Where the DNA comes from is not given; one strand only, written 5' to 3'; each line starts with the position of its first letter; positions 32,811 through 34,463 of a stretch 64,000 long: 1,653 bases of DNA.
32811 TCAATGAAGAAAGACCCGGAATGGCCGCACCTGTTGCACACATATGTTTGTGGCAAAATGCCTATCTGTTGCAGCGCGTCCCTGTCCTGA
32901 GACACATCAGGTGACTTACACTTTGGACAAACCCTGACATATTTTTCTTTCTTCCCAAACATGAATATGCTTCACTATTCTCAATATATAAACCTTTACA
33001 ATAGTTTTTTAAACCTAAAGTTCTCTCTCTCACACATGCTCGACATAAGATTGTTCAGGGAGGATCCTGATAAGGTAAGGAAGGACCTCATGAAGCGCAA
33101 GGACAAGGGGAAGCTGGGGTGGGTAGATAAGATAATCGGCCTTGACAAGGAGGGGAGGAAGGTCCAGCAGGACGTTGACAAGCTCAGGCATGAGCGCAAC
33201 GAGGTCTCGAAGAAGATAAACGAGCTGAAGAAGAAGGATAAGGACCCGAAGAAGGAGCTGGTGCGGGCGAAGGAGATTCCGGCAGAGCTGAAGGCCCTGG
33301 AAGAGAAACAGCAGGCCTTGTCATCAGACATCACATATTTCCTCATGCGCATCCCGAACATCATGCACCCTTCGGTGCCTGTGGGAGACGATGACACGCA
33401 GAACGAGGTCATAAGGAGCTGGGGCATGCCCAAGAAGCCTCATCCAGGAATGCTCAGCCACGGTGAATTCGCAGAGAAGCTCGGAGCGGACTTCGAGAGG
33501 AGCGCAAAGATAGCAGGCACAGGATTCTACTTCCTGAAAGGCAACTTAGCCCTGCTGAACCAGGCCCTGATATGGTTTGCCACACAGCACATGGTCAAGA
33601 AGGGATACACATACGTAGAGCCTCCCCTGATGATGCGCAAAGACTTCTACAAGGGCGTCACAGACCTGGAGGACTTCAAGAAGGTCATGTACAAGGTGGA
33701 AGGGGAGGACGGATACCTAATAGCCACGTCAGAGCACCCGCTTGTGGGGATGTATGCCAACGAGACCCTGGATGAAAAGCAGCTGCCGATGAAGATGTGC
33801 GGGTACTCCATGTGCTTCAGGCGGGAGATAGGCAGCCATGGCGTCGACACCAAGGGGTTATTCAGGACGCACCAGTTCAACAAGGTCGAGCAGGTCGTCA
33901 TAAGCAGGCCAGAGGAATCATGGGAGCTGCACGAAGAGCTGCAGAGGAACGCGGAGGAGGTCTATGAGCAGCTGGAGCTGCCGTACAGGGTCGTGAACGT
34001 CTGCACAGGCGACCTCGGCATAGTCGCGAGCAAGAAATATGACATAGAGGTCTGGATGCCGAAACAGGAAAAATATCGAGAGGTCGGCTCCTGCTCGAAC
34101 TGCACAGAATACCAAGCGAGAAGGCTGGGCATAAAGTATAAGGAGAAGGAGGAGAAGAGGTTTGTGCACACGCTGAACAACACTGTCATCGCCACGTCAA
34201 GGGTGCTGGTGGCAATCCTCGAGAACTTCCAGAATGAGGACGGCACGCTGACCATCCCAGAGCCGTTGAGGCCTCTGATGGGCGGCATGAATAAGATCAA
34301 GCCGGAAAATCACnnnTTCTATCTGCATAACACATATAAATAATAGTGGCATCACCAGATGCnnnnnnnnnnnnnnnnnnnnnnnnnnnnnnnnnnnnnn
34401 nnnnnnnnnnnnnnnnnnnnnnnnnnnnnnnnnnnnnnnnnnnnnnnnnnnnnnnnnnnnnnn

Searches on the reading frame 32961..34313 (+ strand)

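Call 55: search_protein_families(library=pfam, proteins=[window:32961-34313:+], max_evalue=0.0001)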
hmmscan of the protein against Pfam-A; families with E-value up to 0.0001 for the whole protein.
window:32961-34313:+ (451 aa): 2 families
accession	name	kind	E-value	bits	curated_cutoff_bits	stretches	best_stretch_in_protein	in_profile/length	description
PF00587.30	tRNA-synt_2b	-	4.8e-46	157.5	29.3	1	246-423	3-179/179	tRNA synthetase class II core domain (G, H, P, S and T)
PF02403.27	Seryl_tRNA_N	-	2.8e-26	92.3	28.2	1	26-134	1-107/108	Seryl-tRNA synthetase N-terminal domain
